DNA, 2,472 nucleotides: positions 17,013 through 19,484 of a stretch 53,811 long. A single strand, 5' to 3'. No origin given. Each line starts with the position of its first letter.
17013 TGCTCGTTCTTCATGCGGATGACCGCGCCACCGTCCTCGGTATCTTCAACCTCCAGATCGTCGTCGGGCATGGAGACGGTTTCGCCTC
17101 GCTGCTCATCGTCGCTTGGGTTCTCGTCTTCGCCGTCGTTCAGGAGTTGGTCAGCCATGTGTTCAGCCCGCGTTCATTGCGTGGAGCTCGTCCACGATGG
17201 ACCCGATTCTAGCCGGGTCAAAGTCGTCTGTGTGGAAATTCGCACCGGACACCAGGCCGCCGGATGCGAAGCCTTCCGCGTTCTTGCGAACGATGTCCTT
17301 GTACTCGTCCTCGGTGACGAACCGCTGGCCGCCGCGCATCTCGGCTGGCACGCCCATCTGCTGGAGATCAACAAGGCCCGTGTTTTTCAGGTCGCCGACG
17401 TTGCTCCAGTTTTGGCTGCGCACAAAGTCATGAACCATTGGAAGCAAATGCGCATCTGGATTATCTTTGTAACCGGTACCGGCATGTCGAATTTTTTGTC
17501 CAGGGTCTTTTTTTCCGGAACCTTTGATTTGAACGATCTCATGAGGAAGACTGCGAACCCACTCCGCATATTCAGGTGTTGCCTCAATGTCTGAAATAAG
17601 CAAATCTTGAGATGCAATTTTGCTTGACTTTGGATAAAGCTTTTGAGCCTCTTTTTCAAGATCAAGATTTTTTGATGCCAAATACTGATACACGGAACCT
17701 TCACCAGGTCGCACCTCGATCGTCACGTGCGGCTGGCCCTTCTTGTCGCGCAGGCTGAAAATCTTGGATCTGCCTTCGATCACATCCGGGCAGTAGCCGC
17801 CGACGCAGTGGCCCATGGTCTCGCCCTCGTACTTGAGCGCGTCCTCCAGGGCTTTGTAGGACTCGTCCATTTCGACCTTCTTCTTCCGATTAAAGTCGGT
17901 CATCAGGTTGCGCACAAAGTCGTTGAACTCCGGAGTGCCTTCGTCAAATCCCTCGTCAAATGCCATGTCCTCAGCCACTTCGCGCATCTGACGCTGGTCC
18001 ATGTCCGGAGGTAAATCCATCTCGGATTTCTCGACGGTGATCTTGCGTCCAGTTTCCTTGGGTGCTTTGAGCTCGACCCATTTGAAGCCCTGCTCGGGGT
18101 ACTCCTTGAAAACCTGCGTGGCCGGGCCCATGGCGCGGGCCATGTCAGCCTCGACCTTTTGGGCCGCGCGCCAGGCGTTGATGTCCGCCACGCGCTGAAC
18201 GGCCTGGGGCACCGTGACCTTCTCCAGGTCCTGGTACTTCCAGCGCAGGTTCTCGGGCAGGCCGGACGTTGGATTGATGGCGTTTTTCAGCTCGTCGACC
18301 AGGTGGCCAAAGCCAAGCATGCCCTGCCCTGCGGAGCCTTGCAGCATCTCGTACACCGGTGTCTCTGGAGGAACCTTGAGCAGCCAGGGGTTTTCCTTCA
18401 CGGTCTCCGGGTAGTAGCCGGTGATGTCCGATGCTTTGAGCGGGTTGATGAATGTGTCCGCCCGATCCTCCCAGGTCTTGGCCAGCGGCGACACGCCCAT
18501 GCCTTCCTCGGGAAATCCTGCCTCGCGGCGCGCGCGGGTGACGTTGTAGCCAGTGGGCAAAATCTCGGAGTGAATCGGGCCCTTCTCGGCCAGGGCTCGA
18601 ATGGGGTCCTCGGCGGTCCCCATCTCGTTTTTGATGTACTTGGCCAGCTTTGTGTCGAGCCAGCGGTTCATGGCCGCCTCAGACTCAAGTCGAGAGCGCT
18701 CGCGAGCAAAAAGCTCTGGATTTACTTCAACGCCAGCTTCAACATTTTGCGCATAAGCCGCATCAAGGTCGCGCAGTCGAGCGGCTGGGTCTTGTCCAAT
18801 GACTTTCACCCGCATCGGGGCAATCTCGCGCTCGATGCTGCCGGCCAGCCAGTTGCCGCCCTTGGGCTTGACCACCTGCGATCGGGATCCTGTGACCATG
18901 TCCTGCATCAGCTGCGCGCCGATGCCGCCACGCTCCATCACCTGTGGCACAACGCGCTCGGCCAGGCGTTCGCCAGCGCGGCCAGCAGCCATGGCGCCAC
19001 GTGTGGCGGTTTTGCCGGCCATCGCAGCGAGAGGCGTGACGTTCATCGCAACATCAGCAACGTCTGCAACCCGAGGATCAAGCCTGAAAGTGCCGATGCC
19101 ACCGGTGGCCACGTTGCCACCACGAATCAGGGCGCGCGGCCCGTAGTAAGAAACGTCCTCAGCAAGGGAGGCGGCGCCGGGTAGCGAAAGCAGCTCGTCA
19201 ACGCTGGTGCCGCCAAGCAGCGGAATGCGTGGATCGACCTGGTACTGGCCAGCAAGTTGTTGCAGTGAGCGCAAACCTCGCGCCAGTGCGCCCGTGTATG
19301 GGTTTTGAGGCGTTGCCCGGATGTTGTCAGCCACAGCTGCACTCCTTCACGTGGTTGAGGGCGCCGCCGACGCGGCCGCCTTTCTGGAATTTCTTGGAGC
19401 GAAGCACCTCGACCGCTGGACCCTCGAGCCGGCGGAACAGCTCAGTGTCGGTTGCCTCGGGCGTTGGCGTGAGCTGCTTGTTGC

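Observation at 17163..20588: Four-gene accessory insertion between terL and portal: two basic miniproteins, a JAB/MPN-like protein and a 723-aa PcfJ-like-domain protein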

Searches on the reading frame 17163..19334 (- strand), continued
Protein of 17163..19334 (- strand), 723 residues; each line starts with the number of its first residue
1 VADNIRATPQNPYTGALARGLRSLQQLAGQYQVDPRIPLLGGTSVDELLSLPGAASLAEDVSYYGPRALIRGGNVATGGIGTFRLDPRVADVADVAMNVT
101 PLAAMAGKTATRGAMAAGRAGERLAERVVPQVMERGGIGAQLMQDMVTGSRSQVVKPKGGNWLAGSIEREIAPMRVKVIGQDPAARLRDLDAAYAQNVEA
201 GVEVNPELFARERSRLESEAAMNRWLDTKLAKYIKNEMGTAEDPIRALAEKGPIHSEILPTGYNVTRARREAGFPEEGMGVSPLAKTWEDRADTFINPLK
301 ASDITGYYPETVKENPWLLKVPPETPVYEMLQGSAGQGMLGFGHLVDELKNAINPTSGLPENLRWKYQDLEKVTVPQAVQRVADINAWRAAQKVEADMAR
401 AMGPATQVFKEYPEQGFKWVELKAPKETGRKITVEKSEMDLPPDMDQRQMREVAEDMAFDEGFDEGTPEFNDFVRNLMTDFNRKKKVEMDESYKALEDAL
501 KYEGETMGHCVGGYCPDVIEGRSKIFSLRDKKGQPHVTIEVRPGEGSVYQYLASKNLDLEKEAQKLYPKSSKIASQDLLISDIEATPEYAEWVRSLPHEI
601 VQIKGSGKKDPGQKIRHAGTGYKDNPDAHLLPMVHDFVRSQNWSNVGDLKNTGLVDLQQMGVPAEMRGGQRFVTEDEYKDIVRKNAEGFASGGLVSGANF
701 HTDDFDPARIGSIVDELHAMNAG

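Call 68: search_protein_families(library=ncbifam, proteins=[window:17163-19334:-], max_evalue=1)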
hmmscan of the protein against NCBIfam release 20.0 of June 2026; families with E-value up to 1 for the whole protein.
window:17163-19334:- (723 aa): 1 family
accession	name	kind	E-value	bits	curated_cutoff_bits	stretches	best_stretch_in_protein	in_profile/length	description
NF004390.0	PRK05751.1-1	equivalog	0.21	11.4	277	1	503-520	90-107/155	protein-export chaperone SecB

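Call 76: get_annotated_region(hit=H6, flank=6000)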
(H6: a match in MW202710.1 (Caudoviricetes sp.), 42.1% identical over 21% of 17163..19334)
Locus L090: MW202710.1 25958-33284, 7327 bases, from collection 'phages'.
description: Myoviridae sp. isolate ctnlZ23, complete genome.
organism: Caudoviricetes sp. (NCBI taxid 2832643)
taxonomy: Viruses; Duplodnaviria; Heunggongvirae; Uroviricota; Caudoviricetes
host: -; source: Manatee Spring; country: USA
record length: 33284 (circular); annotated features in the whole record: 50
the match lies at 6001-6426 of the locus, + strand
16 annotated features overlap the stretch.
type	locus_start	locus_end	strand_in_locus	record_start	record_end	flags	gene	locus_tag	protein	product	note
CDS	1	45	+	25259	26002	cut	-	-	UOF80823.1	hypothetical protein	-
CDS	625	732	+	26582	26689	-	-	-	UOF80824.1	ubiquitin-like protein mdY2 helical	-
CDS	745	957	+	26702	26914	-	-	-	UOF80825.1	hypothetical protein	-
CDS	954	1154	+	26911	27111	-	-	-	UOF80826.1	hypothetical protein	-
CDS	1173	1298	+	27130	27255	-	-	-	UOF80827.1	hypothetical protein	-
CDS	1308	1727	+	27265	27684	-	-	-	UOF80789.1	ninb protein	-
CDS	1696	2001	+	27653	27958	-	-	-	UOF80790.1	recombination enhancement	-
CDS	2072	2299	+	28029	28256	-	-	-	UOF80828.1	hypothetical protein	-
CDS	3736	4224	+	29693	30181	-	-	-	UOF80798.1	endonuclease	-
CDS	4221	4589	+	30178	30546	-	-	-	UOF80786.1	transcriptional regulator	-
CDS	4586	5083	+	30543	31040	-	-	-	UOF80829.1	hypothetical protein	-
CDS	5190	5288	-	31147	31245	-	-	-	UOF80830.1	toxin bmkK4/beta scaffold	-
CDS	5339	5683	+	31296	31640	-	-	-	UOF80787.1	high potential iron-sulfur protein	-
CDS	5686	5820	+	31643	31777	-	-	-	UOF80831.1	hypothetical protein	-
CDS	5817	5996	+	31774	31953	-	-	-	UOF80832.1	between pH and sH2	-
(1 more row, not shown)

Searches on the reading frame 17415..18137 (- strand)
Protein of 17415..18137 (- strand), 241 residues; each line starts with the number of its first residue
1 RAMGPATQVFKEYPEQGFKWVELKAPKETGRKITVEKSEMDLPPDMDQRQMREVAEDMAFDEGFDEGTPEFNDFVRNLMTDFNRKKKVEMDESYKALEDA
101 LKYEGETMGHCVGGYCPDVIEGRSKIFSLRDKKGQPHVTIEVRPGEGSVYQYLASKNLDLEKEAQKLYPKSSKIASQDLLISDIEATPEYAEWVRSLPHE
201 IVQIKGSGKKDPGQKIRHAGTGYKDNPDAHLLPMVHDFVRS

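Call 75: search_dna_similar(query=window:17415-18137:-, collection=plasmids, mode=protein, max_evalue=0.01, max_rows=15)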
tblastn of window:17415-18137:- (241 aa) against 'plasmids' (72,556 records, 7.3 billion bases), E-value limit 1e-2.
Records with a match: 15; places in all: 15; records where one place covers at least 80% of the query: 0.
Best place of each record, by identity: <60% 15.
By first word of the organism name: Pseudomonas 11; Salmonella 2; Rhizobium 1; Bosea 1.
By predicted mobility (MOB-suite, as given by PLSDB): non-mobilizable 15.
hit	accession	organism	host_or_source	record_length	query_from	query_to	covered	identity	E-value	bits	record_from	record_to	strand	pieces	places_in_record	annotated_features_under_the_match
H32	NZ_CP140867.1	Rhizobium leguminosarum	Trifolium pratense,whole organism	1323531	74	191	49%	30.8%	3e-4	49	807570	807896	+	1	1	record has no annotation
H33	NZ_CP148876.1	Salmonella enterica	Homo sapiens,single cell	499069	83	193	46%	28.1%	2e-3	47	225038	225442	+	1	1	hypothetical protein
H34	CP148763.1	Salmonella enterica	Pig,single cell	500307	83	193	46%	28.1%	2e-3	47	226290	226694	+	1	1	cytoplasmic protein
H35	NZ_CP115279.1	Pseudomonas aeruginosa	Homo sapiens,culture samples from human ...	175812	101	143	18%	53.5%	4e-3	45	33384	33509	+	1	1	PcfJ domain-containing protein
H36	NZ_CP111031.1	Pseudomonas aeruginosa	Homo sapiens,sputum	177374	101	143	18%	53.5%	4e-3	45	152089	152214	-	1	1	PcfJ domain-containing protein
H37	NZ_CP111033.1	Pseudomonas aeruginosa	Homo sapiens,sputum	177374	101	143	18%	53.5%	4e-3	45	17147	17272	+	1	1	PcfJ domain-containing protein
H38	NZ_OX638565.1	Pseudomonas aeruginosa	Homo sapiens,urine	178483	101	143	18%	53.5%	4e-3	45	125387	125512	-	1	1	PcfJ domain-containing protein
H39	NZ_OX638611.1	Pseudomonas aeruginosa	Homo sapiens,throat culture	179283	101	143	18%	53.5%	4e-3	45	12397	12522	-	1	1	PcfJ domain-containing protein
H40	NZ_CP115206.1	Pseudomonas aeruginosa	Homo sapiens,culture samples from human ...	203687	101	143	18%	53.5%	4e-3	45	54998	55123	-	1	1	PcfJ domain-containing protein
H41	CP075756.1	Pseudomonas aeruginosa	Homo sapiens,Cell culture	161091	101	143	18%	53.5%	4e-3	45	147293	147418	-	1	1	PcfJ domain-containing protein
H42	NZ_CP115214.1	Pseudomonas aeruginosa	Homo sapiens,culture samples from human ...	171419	101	143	18%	53.5%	4e-3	45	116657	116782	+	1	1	PcfJ domain-containing protein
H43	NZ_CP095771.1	Pseudomonas aeruginosa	Homo sapiens,collection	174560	101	143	18%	53.5%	4e-3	45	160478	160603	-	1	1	PcfJ domain-containing protein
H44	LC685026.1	Pseudomonas aeruginosa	-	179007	101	143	18%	53.5%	4e-3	45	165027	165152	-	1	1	hypothetical protein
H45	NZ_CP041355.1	Pseudomonas aeruginosa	urinary tract infection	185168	101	143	18%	53.5%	4e-3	45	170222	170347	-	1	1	PcfJ domain-containing protein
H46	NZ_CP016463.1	Bosea sp. RAC05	Microbial isolate,Algal phycosphere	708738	98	143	19%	43.5%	9e-3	44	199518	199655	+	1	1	PcfJ domain-containing protein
